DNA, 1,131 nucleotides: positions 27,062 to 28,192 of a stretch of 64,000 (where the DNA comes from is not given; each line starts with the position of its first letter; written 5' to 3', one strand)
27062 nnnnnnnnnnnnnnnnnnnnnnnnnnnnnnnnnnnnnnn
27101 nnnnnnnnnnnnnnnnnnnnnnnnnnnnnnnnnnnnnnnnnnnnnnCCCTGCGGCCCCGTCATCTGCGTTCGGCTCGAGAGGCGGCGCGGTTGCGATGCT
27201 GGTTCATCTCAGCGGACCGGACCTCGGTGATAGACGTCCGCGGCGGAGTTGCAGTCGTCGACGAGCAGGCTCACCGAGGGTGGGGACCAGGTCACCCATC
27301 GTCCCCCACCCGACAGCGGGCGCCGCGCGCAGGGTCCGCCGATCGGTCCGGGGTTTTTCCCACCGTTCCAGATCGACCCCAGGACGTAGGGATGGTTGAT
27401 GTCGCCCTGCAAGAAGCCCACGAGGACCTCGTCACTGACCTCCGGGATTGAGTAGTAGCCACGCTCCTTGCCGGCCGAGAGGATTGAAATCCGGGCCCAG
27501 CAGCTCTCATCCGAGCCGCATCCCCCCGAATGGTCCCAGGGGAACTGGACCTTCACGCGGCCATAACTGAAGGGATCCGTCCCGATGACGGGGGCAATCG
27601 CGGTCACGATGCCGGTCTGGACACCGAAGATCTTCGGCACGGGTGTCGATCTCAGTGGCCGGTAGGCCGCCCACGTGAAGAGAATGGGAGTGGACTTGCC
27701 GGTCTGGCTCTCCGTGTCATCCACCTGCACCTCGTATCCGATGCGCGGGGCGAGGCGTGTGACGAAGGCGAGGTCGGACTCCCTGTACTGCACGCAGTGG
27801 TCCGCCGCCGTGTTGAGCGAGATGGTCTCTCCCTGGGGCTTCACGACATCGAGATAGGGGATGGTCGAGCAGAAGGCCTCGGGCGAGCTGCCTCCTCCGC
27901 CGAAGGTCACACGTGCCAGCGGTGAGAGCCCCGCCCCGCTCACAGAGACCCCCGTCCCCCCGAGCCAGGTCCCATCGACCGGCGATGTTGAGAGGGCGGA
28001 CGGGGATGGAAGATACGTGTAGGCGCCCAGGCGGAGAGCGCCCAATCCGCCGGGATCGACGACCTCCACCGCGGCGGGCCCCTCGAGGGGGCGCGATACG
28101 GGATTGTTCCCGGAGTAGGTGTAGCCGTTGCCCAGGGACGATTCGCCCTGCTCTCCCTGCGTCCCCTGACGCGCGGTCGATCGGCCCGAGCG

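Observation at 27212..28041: RHS cargo domain downstream of the DPGGL cleavage motif resembles the VgrG/phage gp5 OB-fold instead of a toxin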

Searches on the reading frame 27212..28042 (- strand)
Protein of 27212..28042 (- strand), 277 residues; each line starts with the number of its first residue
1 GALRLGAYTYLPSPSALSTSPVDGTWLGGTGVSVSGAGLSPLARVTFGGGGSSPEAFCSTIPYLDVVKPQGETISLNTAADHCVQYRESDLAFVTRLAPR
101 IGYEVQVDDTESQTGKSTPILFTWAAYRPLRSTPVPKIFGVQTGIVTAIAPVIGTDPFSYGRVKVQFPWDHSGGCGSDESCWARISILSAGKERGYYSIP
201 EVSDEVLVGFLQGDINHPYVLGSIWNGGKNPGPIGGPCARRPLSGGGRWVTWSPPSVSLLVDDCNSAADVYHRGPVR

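Call 5: search_protein_families(library=pfam, proteins=[window:27212-28042:-], max_evalue=1)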
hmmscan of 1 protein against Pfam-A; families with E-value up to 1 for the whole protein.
seq(277 aa): 3 families
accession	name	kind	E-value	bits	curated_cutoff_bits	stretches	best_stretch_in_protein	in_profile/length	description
PF04717.18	Phage_base_V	-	2.9e-19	69.6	23.8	1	143-225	2-75/75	Type VI secretion system/phage-baseplate injector OB domain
PF05954.17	Phage_GPD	-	3.7e-06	26.8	30.1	1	79-119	116-153/305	Phage tail baseplate hub (GPD)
PF10415.14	FumaraseC_C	-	0.078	13.9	32.5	0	94-104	2-12/54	Fumarase C C-terminus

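Call 10: find_homologous_proteins(query=window:27212-28042:-, max_evalue=0.001)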
Query seq(277 aa) (277 aa): 67 proteins with E <= 0.001 among 2571 candidates.
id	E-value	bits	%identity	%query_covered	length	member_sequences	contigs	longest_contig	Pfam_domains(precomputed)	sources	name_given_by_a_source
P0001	1.0e-156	539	100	84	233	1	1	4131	PF04717.19,PF05954.18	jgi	-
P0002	6.4e-65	237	55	74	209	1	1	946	PF04717.19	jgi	jgi:uncharacterized protein involved in type VI secretion and phage assembly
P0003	2.3e-20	91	45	37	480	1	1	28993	PF04717.19,PF05954.18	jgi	jgi:type VI secretion system secreted protein VgrG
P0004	2.8e-20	91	51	36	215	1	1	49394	PF04717.19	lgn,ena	-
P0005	4.9e-20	90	53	33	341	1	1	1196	PF04717.19,PF00413.31,PF10106.15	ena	-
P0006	6.6e-20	90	52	37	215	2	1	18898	PF04717.19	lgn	-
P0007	1.2e-19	89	57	34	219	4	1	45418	PF04717.19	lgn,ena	-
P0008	2.0e-19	88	47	36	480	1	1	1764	PF04717.19,PF20093.6,PF05954.18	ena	-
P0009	3.0e-19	87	53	34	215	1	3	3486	PF04717.19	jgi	jgi:uncharacterized protein involved in type VI secretion and phage assembly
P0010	5.4e-19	87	53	34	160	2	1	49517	PF04717.19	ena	-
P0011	6.7e-19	86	59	27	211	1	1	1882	PF04717.19,PF10106.15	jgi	jgi:uncharacterized protein involved in type VI secretion and phage assembly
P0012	6.7e-19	86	59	27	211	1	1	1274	PF04717.19,PF10106.15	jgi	jgi:uncharacterized protein involved in type VI secretion and phage assembly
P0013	6.9e-19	86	56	34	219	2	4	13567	PF04717.19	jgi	jgi:uncharacterized protein involved in type VI secretion and phage assembly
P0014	7.3e-19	86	40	56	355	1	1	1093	PF04717.19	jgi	jgi:uncharacterized protein involved in type VI secretion and phage assembly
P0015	1.0e-18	86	58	27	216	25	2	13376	PF04717.19,PF04790.19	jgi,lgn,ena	-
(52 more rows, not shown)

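Call 11: find_encoding_contigs(protein=P0001, flank=10000)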
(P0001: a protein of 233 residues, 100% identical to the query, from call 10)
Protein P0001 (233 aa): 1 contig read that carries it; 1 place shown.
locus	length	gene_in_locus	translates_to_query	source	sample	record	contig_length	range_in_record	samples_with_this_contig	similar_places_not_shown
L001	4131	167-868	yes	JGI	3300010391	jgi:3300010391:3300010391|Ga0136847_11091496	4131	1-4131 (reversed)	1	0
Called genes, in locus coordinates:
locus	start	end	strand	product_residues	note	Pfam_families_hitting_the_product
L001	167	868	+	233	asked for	PF05954:Phage_GPD (weak), PF04717:Phage_base_V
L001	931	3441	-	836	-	PF12704:MacB_PCD, PF02687:FtsX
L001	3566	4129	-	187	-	?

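Call 12: find_encoding_contigs(protein=P0002, flank=10000)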
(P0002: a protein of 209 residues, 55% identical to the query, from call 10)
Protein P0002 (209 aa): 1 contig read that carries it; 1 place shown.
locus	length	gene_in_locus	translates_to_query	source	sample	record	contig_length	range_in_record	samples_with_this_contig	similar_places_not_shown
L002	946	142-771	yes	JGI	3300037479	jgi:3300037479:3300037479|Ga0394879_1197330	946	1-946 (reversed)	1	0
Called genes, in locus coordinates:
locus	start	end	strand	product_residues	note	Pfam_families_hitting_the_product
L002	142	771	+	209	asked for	PF04717:Phage_base_V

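Call 30: find_related_loci(query=A1, collection=genome_contigs, flank=10000)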
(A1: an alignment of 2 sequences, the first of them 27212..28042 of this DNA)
Query A1 (277 aa) in genome_contigs; peptide patterns used: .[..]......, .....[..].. (x = any residue, [..] = any of these).
131 stretches matched a pattern; 25 encode a relative of the query (tblastn E <= 1e-3); 25 distinct loci.
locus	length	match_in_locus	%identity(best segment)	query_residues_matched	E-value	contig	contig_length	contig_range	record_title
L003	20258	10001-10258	49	137-231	6e-23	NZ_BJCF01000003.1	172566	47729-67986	Dolichospermum planctonicum strain NIES-80 sequence003, whole genome shotgun sequence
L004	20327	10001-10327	44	137-251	7e-23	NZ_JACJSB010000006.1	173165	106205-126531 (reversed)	Dolichospermum sp. FACHB-1091 contig6, whole genome shotgun sequence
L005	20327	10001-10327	43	137-251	1e-22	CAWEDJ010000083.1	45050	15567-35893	MAG: uncultured cyanobacterium isolate MFD03726.bin.1.203 genome assembly, contig: contig_39155, whole genome shotgun se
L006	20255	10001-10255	52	138-231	2e-22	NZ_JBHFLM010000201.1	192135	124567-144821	Pelatocladus sp. BLCC-F211 bin3.fa-201, whole genome shotgun sequence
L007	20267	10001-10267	49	134-231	2e-22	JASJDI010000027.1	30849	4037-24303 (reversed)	MAG: Xenococcaceae cyanobacterium MO_188.B29 MO_188.c_1144, whole genome shotgun sequence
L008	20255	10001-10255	51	138-231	2e-22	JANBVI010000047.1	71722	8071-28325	MAG: Fischerella sp. CENA71 Contig_47, whole genome shotgun sequence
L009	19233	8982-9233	47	139-231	1e-20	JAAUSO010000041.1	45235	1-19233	MAG: Richelia sp. SL_2_1 NODE_127_length_45235_cov_8.755032, whole genome shotgun sequence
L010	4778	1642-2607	44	81-231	1e-19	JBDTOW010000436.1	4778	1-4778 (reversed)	MAG: Verrucomicrobiota bacterium isolate cluster3_bin.183 NODE_103311_length_4778_cov_4.825746, whole genome shotgun seq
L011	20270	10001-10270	46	134-233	3e-19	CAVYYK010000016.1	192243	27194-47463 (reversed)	MAG: uncultured Alphaproteobacteria bacterium isolate MFD05684.bin.2.180 genome assembly, contig: contig_26986, whole ge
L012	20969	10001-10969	43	81-245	5e-19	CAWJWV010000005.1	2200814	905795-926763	MAG: uncultured beta proteobacterium isolate MFD01275.bin.2.53 genome assembly, contig: contig_4437, whole genome shotgu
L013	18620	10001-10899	44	81-231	7e-19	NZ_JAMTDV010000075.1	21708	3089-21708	MAG: Accumulibacter sp. isolate SCELSE-7 NODE_3039_length_21708_cov_258.628781, whole genome shotgun sequence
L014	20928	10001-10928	44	71-231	1e-18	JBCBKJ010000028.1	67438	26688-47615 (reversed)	MAG: Chloroflexota bacterium isolate J06627_21 NODE_28_length_67438_cov_8.853060, whole genome shotgun sequence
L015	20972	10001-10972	39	79-231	8e-17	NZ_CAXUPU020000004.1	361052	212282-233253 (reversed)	Caballeronia sp. LjRoot29 LJR029c4, whole genome shotgun sequence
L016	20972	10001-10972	40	79-231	3e-16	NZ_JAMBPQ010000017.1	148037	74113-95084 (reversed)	Paraburkholderia sp. CNPSo 3272 scaffold_16, whole genome shotgun sequence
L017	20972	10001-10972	40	79-231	8e-16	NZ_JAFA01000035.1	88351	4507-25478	Paraburkholderia nodosa DSM 21604 A3CWDRAFT_scaffold_34.35_C, whole genome shotgun sequence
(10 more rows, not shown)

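Call 35: find_related_loci(query=A1, collection=metagenome_contigs, flank=10000)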
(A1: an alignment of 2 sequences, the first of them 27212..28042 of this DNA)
Query A1 (277 aa) in metagenome_contigs; peptide patterns used: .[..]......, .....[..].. (x = any residue, [..] = any of these).
174 stretches matched a pattern; 36 encode a relative of the query (tblastn E <= 1e-3); 36 distinct loci.
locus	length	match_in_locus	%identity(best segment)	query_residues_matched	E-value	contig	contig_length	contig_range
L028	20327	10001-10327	44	137-251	3e-23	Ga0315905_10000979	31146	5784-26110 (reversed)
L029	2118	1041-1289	52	140-231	5e-23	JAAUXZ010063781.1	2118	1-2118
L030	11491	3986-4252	49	134-231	1e-22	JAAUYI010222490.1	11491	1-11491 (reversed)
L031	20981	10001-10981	44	81-231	3e-21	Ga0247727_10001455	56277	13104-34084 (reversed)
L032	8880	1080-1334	48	138-231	8e-21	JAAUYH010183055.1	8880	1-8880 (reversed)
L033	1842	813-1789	44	81-231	3e-20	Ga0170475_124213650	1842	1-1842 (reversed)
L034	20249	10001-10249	47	140-231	6e-20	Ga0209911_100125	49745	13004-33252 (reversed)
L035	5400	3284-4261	42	81-231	9e-20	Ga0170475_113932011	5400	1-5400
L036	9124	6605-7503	44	81-231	5e-19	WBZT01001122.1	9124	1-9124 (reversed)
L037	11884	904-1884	42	81-231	5e-19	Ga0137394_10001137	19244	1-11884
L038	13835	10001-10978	42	81-231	8e-19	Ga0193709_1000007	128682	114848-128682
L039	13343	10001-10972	42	81-231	6e-19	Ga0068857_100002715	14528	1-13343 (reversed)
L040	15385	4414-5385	42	81-231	6e-19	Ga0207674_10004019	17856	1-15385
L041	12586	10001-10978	42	81-231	1e-18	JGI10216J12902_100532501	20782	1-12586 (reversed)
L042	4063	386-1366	42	81-231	8e-19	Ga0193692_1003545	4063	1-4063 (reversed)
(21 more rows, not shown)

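Call 40: predict_structure(alignment_id=A2)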
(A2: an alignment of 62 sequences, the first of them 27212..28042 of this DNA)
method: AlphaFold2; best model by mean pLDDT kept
length: 277 residues; sequences in the alignment: 62
mean_pLDDT: 57.4   pTM: 0.42
mean pLDDT of the five models: 57.4, 57.0, 56.7, 53.6, 53.3
residues with pLDDT >= 90: 10; 70-90: 78; 50-70: 69; < 50: 120
segments of 3 or more residues with pLDDT < 50: 1-82, 133-141, 173-176, 240-247, 255-257, 272-277
pLDDT, mean of each block of 10 residues (from residue 1): 30 34 37 36 36 36 34 41 60 78 72 54 54 47 67 71 83 53 86 85 87 86 79 58 47 50 58 45
secondary structure, 60 per line:
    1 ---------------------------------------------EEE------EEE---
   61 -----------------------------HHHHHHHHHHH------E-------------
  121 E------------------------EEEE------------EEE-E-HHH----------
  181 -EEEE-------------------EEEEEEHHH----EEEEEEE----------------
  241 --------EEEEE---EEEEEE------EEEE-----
elements in order: E46-48 E55-57 H90-100 E146-149 E162-164 E182-185 E205-210 E218-224 E249-253 E257-262 E269-272
